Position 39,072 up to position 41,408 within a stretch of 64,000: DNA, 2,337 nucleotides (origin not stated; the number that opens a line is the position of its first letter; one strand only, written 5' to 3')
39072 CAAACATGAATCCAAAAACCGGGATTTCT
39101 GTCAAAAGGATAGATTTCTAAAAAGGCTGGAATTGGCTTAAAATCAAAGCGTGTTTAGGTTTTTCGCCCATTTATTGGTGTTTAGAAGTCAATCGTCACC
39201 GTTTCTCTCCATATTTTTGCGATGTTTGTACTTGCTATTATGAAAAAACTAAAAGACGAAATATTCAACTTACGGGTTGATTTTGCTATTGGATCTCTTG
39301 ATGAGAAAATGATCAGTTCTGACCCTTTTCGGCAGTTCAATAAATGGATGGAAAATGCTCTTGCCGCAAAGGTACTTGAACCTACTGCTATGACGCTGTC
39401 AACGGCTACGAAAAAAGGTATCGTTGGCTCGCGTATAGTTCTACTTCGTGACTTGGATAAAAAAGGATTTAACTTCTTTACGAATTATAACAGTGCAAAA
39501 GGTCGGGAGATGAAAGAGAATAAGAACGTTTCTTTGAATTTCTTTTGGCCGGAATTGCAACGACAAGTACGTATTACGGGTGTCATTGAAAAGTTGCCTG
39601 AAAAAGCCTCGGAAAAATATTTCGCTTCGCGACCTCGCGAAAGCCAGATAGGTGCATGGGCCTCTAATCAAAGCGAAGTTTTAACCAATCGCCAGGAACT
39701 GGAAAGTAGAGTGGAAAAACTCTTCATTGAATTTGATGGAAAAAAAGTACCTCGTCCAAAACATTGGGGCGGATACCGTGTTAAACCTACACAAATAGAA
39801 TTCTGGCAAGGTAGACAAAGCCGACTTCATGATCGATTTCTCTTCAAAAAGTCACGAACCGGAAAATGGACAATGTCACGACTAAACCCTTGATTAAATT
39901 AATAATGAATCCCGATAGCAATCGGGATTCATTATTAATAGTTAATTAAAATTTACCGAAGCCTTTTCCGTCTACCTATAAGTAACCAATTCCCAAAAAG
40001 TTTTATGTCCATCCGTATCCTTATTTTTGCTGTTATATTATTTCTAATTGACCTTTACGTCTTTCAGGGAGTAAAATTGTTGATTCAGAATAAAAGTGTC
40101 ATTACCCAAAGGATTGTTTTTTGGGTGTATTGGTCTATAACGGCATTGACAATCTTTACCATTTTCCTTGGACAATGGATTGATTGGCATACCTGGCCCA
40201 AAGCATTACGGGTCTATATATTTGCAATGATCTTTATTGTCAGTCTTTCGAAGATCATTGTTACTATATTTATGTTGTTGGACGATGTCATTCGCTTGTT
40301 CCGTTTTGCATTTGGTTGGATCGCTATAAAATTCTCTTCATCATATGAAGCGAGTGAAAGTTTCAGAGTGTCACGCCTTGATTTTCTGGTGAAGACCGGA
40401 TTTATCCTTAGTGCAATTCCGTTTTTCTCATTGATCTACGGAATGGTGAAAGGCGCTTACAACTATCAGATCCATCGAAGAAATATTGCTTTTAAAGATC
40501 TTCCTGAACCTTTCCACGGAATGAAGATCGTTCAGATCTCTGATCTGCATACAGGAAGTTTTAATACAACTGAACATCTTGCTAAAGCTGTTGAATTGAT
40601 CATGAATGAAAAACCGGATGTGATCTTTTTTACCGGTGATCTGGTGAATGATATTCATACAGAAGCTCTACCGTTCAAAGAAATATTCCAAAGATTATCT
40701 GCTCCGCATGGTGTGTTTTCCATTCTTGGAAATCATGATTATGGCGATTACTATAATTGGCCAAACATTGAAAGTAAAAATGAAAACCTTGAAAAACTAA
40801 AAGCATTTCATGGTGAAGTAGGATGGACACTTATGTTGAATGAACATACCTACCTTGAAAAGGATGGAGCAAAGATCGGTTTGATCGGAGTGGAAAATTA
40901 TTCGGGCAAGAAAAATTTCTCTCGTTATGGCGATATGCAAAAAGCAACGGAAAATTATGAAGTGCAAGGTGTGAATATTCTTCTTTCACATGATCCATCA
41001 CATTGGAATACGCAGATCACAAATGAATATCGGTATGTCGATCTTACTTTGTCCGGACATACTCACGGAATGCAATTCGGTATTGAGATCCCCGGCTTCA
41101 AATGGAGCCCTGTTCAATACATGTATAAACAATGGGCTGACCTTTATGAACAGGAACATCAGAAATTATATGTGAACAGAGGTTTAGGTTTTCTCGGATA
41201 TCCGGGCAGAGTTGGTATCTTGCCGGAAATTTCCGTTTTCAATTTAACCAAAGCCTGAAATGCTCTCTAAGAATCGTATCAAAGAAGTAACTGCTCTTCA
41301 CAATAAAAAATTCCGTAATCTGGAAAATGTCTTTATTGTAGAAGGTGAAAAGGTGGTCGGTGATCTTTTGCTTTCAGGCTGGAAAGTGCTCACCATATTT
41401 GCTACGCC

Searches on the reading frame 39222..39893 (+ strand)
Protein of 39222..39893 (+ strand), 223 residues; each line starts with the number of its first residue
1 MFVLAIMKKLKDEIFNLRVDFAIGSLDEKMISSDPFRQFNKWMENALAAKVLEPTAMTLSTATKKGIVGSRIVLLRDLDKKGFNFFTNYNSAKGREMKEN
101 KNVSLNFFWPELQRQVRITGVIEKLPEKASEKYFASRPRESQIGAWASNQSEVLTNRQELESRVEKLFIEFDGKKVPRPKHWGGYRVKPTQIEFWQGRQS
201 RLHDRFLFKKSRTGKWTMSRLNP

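Call 6: search_protein_families(library=pfam, proteins=[window:39222-39893:+], max_evalue=0.01)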
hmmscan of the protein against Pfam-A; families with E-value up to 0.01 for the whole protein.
window:39222-39893:+ (223 aa): 4 families
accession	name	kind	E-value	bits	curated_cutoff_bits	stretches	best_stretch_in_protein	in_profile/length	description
PF01243.27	PNPOx_N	-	7.6e-24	84.8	28.1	1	44-167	2-116/120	Pyridoxamine 5'-phosphate oxidase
PF10590.14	PNP_phzG_C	-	7.9e-21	74.2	27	1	182-223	1-42/42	Pyridoxine 5'-phosphate oxidase C-terminal dimerisation region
PF12766.13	Pyridox_oxase_2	-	7.7e-05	23.7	26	1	40-122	5-96/100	Pyridoxamine 5'-phosphate oxidase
PF16242.11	Pyrid_ox_like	-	0.0075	16.2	28.8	0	59-131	18-91/149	Pyridoxamine 5'-phosphate oxidase like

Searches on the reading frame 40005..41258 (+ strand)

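Call 6: search_protein_families(library=pfam, proteins=[window:40005-41258:+], max_evalue=0.01)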
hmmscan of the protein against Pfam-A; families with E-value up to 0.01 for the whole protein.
window:40005-41258:+ (417 aa): 2 families
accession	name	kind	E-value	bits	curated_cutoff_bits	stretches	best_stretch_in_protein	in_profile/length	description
PF00149.33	Metallophos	-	1.9e-16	61.5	21.5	1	173-355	1-190/191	Calcineurin-like phosphoesterase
PF12850.12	Metallophos_2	-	1.2e-10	42.1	27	1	173-356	1-119/154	Calcineurin-like phosphoesterase superfamily domain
